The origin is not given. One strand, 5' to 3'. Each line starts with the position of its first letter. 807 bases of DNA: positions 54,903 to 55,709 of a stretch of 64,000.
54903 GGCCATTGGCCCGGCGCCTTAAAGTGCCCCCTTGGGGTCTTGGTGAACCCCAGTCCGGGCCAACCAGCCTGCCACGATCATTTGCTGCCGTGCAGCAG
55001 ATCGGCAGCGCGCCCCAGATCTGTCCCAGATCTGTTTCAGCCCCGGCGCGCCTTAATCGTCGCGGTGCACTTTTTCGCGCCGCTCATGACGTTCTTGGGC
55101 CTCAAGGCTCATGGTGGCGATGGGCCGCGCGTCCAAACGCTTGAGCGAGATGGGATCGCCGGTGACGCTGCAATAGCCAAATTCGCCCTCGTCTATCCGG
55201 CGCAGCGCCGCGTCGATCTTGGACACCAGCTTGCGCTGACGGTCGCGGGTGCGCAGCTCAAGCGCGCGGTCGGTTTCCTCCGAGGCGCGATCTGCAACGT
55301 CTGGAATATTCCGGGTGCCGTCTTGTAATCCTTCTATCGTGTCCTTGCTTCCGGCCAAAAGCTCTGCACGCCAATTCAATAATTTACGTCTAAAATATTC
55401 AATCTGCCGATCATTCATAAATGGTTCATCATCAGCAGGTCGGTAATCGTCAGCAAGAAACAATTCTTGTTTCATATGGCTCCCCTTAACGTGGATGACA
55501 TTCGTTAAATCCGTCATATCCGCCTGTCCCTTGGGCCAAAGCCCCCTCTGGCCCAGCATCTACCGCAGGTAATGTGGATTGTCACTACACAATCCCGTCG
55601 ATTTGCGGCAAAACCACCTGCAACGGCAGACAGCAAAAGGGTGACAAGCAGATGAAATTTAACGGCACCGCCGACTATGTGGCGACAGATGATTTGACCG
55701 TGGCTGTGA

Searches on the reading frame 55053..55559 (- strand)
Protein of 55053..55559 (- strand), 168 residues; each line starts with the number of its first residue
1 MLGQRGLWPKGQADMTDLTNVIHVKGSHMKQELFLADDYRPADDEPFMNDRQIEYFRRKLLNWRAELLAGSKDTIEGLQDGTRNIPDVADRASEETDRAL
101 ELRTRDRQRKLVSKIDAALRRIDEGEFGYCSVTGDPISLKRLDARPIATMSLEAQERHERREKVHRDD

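Call 79: search_protein_families(library=pfam, proteins=[window:55053-55559:-], max_evalue=0.001)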
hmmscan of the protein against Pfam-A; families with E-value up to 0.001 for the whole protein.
window:55053-55559:- (168 aa): 2 families
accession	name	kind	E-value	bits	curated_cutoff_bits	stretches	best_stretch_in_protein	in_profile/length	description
PF21157.2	DksA_N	-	3.5e-31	107.7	27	1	52-122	1-71/71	DnaK suppressor protein DksA, N-terminal domain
PF01258.23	zf-dskA_traR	-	1.1e-08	35.4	24.9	1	125-160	1-36/36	Prokaryotic dksA/traR C4-type zinc finger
